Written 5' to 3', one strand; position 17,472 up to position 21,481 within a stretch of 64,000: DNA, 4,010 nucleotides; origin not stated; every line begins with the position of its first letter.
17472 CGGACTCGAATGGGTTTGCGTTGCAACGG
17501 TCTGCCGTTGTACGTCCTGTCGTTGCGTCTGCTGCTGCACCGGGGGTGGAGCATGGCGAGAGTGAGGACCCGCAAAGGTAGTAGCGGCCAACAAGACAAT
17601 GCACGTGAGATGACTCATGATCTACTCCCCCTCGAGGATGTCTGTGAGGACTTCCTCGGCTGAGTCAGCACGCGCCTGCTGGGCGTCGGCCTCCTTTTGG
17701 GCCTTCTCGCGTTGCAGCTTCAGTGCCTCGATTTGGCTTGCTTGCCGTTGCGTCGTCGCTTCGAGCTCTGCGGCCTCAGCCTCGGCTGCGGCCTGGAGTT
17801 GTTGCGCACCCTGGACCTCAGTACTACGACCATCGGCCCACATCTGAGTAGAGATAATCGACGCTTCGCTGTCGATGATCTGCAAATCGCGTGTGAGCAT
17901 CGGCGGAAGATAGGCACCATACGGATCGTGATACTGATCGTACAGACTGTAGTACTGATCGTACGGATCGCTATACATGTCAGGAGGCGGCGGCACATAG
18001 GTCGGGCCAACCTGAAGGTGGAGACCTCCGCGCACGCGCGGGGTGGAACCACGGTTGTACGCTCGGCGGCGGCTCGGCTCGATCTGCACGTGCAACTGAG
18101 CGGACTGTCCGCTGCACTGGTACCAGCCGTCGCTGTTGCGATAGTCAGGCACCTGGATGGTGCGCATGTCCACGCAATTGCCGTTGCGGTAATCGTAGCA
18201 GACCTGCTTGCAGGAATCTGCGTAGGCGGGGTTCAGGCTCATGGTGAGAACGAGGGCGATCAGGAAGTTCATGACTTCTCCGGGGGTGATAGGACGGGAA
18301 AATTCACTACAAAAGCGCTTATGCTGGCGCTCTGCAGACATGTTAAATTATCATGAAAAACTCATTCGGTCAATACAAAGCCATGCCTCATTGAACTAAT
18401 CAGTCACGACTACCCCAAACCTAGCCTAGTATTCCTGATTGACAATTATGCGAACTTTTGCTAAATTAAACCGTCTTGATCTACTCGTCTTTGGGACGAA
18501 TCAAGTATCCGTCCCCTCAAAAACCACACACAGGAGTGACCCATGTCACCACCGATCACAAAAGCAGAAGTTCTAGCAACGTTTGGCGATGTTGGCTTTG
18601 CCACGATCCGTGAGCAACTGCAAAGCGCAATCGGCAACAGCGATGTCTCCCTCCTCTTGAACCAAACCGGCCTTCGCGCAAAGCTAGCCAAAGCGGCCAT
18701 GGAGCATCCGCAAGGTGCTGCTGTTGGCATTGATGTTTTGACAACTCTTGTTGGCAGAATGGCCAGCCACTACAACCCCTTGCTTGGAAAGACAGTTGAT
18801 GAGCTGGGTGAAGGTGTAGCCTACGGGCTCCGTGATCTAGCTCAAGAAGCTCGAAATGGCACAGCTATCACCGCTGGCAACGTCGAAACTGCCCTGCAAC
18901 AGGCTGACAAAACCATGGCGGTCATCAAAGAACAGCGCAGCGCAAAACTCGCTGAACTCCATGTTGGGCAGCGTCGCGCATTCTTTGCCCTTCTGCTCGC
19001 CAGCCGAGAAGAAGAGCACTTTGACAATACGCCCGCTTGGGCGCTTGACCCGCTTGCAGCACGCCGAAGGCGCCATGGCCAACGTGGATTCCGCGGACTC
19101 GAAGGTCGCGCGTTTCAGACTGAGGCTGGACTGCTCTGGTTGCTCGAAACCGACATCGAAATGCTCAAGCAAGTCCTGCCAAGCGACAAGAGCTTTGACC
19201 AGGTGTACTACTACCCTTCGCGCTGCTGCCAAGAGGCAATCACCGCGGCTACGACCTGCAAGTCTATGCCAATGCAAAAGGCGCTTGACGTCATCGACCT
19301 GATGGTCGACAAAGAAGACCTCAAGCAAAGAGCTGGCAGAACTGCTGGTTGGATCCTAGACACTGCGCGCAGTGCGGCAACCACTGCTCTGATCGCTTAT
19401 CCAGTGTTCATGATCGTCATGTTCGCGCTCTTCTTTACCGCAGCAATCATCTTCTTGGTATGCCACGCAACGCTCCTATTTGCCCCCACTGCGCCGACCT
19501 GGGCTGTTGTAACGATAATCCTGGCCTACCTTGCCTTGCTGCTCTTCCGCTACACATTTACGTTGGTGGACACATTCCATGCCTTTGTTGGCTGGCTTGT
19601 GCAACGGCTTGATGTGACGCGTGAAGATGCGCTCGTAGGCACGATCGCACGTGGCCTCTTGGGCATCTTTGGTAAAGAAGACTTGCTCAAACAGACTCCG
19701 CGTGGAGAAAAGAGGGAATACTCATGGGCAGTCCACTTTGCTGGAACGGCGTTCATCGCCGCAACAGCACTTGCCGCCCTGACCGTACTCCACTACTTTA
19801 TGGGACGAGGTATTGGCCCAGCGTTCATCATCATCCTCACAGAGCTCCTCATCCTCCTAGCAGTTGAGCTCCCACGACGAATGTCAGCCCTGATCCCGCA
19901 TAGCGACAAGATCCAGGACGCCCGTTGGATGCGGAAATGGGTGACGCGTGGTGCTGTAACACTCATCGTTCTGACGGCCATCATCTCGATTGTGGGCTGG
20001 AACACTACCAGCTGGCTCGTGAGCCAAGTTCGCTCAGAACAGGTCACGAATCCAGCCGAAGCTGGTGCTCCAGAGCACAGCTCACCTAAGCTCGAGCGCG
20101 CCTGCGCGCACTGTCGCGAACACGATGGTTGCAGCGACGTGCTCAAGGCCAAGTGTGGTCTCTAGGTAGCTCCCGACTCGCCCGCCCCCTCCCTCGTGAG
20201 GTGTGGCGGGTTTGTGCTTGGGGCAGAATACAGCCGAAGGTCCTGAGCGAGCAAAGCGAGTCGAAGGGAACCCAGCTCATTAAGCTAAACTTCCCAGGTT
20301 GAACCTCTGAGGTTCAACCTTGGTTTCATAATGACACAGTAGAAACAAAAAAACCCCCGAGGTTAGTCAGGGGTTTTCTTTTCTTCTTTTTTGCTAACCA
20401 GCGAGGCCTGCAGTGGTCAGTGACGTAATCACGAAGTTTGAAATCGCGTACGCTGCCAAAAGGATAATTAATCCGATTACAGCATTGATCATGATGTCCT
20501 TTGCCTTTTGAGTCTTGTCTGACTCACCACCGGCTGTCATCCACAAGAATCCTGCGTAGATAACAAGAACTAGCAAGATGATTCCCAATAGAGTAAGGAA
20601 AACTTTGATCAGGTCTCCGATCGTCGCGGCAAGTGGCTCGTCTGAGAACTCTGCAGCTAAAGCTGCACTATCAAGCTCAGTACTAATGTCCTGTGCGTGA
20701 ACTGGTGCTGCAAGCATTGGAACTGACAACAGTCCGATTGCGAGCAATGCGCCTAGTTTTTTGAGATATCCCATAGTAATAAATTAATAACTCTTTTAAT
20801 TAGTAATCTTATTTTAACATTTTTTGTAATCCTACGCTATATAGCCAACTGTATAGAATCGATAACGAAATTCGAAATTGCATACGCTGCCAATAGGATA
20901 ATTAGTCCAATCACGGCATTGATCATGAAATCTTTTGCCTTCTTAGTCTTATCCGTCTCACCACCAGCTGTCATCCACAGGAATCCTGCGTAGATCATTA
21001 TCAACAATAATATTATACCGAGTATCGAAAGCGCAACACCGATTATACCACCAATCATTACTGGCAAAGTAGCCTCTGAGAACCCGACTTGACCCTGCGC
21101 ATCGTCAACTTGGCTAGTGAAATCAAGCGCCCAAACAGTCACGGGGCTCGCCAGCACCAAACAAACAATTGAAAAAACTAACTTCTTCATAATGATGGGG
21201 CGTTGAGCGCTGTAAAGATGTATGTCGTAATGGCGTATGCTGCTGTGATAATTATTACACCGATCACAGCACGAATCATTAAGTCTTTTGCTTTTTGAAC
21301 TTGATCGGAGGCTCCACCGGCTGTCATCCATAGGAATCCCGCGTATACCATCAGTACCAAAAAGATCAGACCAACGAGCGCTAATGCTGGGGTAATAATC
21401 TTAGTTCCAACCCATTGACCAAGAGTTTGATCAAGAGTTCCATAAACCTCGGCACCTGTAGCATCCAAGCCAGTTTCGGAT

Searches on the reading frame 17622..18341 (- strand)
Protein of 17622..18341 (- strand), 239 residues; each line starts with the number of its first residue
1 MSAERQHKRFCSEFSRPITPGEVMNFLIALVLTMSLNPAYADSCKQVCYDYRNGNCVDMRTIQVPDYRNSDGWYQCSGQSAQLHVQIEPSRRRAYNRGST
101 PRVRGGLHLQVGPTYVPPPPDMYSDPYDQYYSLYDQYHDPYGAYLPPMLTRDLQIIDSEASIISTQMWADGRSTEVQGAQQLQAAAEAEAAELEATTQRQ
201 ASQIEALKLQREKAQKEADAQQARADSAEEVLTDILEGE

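Call 56: search_protein_families(library=pfam, proteins=[window:17622-18341:-], max_evalue=0.01)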
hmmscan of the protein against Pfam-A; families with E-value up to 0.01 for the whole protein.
window:17622-18341:- (239 aa): 1 family
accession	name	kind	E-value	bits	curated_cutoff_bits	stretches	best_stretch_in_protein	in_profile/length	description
PF17338.8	GP88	-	0.0081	16.5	24.4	0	40-104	41-103/230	Gene product 88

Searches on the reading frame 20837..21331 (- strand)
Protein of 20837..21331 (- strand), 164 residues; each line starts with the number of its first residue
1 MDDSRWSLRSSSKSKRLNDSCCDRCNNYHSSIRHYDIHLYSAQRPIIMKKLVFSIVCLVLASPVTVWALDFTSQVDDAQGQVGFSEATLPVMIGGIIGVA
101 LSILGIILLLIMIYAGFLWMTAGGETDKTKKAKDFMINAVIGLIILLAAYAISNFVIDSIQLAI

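Call 71: search_protein_families(library=pfam, proteins=[window:20837-21331:-], max_evalue=0.001)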
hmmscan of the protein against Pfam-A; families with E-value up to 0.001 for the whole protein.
window:20837-21331:- (164 aa): 2 families
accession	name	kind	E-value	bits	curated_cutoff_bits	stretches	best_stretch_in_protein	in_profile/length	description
PF18895.5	T4SS_pilin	-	3.5e-08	33.8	26.6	1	93-156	9-71/71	Type IV secretion system pilin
PF07331.16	TctB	-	0.0008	20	29.1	1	52-152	2-84/137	Tripartite tricarboxylate transporter TctB family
